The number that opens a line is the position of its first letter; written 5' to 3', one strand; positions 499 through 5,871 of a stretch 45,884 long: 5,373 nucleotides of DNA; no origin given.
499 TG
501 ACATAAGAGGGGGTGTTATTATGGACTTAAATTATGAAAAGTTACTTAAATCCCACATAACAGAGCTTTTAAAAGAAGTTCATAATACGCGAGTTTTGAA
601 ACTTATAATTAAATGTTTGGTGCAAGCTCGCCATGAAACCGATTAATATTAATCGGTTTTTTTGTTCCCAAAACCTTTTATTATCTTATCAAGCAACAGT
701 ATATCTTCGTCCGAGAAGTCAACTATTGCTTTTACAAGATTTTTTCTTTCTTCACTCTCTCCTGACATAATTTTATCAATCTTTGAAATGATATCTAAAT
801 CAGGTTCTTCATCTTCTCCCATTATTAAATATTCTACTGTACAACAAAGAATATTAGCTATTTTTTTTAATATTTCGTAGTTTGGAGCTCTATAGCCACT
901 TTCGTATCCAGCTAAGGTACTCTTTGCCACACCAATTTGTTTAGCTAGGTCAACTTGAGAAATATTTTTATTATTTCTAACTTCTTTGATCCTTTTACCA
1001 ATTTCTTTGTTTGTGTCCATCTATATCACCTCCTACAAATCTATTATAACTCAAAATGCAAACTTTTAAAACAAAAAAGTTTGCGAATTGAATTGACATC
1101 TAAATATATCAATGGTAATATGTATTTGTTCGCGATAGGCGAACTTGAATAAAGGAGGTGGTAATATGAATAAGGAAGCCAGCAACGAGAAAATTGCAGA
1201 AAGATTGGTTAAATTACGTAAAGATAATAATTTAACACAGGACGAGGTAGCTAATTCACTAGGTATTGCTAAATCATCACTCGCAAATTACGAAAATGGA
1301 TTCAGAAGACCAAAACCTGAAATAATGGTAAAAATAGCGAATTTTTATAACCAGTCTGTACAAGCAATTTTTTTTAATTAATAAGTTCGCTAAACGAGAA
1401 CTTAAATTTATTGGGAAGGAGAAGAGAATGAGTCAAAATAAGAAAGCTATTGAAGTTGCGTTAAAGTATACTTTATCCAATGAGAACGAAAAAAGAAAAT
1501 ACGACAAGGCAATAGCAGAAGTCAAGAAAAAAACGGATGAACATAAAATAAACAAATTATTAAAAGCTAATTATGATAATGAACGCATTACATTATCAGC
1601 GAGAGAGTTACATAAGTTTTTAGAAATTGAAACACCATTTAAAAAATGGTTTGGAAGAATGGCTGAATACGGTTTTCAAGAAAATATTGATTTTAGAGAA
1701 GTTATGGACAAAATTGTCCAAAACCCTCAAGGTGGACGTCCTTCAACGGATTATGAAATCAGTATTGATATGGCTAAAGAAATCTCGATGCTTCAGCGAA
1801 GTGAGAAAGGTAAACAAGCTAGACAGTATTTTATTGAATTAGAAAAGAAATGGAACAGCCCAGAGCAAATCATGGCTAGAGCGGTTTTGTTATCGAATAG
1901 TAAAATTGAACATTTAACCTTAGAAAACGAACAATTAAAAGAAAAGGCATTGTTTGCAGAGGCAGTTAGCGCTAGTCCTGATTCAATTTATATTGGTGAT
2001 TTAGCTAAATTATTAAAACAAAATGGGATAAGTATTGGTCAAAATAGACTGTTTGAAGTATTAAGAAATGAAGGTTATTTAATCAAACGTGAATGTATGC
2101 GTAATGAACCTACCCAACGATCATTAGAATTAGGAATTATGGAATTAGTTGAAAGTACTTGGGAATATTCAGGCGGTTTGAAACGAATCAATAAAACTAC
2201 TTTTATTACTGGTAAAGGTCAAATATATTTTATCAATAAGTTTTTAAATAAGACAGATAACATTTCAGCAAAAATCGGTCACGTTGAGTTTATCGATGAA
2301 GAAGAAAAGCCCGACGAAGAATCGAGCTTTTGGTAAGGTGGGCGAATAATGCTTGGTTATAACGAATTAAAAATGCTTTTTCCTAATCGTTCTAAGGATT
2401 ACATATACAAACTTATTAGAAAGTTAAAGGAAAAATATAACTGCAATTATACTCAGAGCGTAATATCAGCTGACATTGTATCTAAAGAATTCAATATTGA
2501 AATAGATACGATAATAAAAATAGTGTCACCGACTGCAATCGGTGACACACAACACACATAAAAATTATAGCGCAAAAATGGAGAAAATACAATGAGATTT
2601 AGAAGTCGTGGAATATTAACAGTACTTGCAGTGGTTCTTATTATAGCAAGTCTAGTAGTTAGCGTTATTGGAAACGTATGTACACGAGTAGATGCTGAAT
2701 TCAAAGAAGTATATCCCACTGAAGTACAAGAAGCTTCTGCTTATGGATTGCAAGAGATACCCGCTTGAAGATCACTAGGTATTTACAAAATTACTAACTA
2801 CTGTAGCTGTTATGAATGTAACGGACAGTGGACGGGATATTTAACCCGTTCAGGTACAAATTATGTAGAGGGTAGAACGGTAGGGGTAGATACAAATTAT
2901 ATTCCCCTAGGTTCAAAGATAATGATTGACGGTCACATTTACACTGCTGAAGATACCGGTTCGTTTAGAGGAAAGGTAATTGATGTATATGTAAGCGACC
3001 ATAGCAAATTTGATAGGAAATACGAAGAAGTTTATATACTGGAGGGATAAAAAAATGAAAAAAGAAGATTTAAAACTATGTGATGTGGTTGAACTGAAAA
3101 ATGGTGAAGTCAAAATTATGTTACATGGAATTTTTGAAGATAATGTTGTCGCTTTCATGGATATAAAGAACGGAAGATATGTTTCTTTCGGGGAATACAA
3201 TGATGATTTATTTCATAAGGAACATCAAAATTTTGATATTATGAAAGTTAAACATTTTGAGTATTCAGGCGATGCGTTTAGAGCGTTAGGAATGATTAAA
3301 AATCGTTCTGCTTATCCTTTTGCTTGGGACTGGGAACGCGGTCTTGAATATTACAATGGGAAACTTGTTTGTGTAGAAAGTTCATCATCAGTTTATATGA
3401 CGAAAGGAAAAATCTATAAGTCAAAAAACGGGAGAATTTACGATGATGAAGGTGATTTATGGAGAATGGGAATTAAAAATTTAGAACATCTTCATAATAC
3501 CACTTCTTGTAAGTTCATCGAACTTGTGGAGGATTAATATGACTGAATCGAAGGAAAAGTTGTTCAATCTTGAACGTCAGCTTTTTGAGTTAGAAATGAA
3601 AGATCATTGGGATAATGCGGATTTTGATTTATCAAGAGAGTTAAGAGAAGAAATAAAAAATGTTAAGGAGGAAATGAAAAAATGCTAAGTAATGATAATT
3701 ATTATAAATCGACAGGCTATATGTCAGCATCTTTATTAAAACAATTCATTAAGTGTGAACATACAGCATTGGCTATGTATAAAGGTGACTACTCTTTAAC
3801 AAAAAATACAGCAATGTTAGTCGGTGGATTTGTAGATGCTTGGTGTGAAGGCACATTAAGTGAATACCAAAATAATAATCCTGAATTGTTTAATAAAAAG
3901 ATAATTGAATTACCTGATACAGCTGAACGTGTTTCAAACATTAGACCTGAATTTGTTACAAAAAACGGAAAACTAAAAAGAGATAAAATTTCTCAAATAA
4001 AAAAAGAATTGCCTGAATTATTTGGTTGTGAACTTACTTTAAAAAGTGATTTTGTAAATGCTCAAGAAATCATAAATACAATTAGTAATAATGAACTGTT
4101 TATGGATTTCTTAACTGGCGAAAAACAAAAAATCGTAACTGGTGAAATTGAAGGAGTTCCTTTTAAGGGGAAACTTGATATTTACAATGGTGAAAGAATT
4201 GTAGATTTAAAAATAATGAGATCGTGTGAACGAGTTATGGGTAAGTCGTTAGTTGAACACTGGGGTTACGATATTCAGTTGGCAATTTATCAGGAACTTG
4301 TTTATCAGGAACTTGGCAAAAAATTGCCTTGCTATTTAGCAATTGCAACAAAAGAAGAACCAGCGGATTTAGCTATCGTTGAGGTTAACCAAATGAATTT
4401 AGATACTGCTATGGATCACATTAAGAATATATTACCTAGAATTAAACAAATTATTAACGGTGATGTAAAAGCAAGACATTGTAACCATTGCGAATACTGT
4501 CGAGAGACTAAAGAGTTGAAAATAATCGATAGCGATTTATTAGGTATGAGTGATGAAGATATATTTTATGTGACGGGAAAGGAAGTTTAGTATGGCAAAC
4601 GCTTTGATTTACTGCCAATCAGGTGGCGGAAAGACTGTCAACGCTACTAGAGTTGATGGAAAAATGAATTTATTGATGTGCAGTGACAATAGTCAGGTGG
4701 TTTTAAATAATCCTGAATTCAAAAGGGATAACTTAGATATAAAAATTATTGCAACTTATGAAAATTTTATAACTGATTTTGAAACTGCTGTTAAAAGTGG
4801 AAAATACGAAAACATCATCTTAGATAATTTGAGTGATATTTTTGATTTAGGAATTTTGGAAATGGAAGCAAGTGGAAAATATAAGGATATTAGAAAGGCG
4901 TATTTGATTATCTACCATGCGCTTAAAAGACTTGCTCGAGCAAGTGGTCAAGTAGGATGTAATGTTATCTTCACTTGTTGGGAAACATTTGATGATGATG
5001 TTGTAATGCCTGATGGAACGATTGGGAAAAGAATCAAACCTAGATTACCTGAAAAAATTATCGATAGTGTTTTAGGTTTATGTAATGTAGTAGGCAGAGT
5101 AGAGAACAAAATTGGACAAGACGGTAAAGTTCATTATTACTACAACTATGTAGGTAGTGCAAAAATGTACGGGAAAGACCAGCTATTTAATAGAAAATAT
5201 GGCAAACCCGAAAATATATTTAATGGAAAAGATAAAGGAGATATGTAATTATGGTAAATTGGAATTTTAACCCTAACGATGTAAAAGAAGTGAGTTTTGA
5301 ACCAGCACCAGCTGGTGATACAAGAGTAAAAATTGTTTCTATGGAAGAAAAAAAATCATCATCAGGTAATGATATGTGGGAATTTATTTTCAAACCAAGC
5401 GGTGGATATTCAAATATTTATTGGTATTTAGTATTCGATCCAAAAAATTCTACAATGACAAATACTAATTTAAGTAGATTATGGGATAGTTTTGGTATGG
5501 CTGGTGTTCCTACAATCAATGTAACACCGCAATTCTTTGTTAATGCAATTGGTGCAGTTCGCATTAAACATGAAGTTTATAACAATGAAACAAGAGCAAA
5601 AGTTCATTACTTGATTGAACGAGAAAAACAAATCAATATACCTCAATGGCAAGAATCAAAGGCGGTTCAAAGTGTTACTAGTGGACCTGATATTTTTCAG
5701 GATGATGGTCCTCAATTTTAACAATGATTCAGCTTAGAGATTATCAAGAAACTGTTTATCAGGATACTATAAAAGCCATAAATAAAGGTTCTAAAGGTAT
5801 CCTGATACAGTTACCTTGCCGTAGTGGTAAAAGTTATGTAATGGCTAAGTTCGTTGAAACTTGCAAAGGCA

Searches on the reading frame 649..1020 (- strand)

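Call 28: search_protein_families(library=phrogs, proteins=[window:649-1020:-], max_evalue=0.001)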
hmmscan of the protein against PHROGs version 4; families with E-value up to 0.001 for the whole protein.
window:649-1020:- (123 aa): 29 families (the best 25 are shown)
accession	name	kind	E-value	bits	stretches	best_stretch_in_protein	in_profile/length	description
phrog_8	-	transcription regulation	1.1e-23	85.3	1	1-89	71-150/346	transcriptional regulator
phrog_4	-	transcription regulation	5.8e-17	62.8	1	4-76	130-202/400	transcriptional repressor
phrog_2967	-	transcription regulation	2.5e-14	54.4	1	3-96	7-98/225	transcriptional regulator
phrog_3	-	transcription regulation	4.7e-14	54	1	2-76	84-158/430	transcriptional repressor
phrog_2439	-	transcription regulation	1.4e-12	48.2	1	5-69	6-70/367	transcriptional regulator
phrog_5823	-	transcription regulation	4.8e-11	43.4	1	2-77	2-78/404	transcriptional regulator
phrog_2328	-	transcription regulation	1.4e-10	42.1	1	4-74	13-83/128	transcriptional repressor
phrog_3037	-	transcription regulation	6.3e-09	36.9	1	7-105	27-114/189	transcriptional repressor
phrog_4836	-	transcription regulation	9.4e-09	36.1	1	5-104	74-162/194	CII-like regulator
phrog_7241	-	transcription regulation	1.6e-08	35.6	1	11-66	66-121/122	transcriptional regulator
phrog_2104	-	unknown function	3.4e-08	34.6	1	9-55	42-88/103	-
phrog_1994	-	DNA, RNA and nucleotide metabolism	9e-08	33.2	1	9-83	2-76/170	DNA binding protein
phrog_147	-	transcription regulation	7.3e-07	30.5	1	5-56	3-55/100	transcriptional regulator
phrog_1373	-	transcription regulation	2.4e-06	28.6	1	6-72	63-129/166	transcriptional regulator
phrog_1124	-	transcription regulation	3.4e-06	27.7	1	3-56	5-57/177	transcriptional regulator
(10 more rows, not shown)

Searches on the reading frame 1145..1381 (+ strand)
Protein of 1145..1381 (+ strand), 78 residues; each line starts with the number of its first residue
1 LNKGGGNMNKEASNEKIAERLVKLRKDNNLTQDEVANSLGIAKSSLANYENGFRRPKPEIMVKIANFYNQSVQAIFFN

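Call 28: search_protein_families(library=phrogs, proteins=[window:1145-1381:+], max_evalue=0.001)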
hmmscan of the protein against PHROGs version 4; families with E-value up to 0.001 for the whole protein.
window:1145-1381:+ (78 aa): 24 families
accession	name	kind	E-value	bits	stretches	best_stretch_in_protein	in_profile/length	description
phrog_8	-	transcription regulation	2.7e-16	61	1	7-69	67-129/346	transcriptional regulator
phrog_2967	-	transcription regulation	1.3e-13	52.1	1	8-69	2-63/225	transcriptional regulator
phrog_4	-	transcription regulation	1.9e-13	51.2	1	8-72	123-188/400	transcriptional repressor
phrog_3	-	transcription regulation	8e-12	46.6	1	7-78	79-148/430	transcriptional repressor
phrog_2439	-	transcription regulation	4.1e-10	40.1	1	18-73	9-64/367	transcriptional regulator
phrog_2328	-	transcription regulation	2.9e-09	37.8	1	9-69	8-68/128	transcriptional repressor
phrog_7241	-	transcription regulation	5e-09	37.3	1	24-72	69-117/122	transcriptional regulator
phrog_2104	-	unknown function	1.8e-07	32.3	1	18-66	41-89/103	-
phrog_147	-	transcription regulation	2.4e-07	32.1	1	15-66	3-55/100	transcriptional regulator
phrog_1124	-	transcription regulation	4.3e-07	30.6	1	15-72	7-63/177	transcriptional regulator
phrog_6499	-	transcription regulation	4.3e-07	30.5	1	23-70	19-66/157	transcriptional regulator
phrog_5823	-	transcription regulation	3.7e-06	27.3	1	13-74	3-65/404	transcriptional regulator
phrog_1373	-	transcription regulation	4.3e-06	27.8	1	15-66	62-113/166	transcriptional regulator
phrog_3037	-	transcription regulation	2.7e-05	25.1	1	10-72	11-71/189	transcriptional repressor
phrog_1994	-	DNA, RNA and nucleotide metabolism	3.5e-05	24.8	1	19-74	2-57/170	DNA binding protein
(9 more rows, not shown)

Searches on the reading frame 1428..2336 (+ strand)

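Call 28: search_protein_families(library=phrogs, proteins=[window:1428-2336:+], max_evalue=0.001)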
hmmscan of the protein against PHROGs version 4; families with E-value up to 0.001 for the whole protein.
window:1428-2336:+ (302 aa): 9 families
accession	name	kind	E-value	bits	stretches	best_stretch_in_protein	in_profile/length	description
phrog_63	-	transcription regulation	2.1e-59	203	1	33-276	109-360/431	anti-repressor Ant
phrog_9438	-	transcription regulation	2.1e-35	122.2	1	168-277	6-116/121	anti-repressor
phrog_5817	-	transcription regulation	3.3e-32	113.2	1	41-164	11-134/210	anti-repressor Ant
phrog_130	-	transcription regulation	1.5e-26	94.5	1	129-275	284-411/480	anti-repressor Ant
phrog_377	-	transcription regulation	8.9e-23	82.2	1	54-176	18-145/213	anti-repressor Ant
phrog_373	-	transcription regulation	6.4e-20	72.8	1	28-173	69-231/373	anti-repressor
phrog_6904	-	unknown function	1.6e-18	67.8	1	48-123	13-90/95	-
phrog_14211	-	transcription regulation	1.7e-16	61.5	1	101-145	90-134/234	anti-repressor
phrog_15968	-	transcription regulation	2e-15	57.8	1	208-275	1-69/73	anti-repressor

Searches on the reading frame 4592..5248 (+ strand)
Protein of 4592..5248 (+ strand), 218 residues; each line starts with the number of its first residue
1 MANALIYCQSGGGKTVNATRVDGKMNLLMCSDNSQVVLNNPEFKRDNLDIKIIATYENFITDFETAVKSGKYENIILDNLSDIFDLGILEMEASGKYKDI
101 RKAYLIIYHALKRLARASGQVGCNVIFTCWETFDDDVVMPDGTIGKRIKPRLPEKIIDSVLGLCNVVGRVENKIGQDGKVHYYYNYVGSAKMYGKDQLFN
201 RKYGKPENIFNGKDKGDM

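Call 28: search_protein_families(library=phrogs, proteins=[window:4592-5248:+], max_evalue=0.001)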
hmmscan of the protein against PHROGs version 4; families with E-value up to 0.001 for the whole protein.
window:4592-5248:+ (218 aa): 2 families
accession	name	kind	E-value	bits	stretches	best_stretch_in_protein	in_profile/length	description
phrog_124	-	DNA, RNA and nucleotide metabolism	5.7e-21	76.3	1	3-198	45-235/382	Sak4-like ssDNA annealing protein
phrog_2872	-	DNA, RNA and nucleotide metabolism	3.6e-06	27.7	1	4-155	5-157/219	Sak4-like ssDNA annealing protein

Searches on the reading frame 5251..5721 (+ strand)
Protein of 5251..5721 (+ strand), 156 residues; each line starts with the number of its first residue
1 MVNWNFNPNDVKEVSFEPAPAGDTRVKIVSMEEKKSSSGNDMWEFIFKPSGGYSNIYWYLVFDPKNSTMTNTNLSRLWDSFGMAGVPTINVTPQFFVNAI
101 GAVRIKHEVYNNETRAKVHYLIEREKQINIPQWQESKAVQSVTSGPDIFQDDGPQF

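Call 28: search_protein_families(library=phrogs, proteins=[window:5251-5721:+], max_evalue=0.001)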
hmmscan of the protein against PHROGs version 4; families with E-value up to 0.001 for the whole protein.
window:5251-5721:+ (156 aa): 2 families
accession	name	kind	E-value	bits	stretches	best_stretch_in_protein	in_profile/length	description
phrog_378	-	DNA, RNA and nucleotide metabolism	5.1e-07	31.1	1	6-154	7-162/163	single strand DNA binding protein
phrog_3724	-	unknown function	1.1e-05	25.9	1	18-123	25-130/285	-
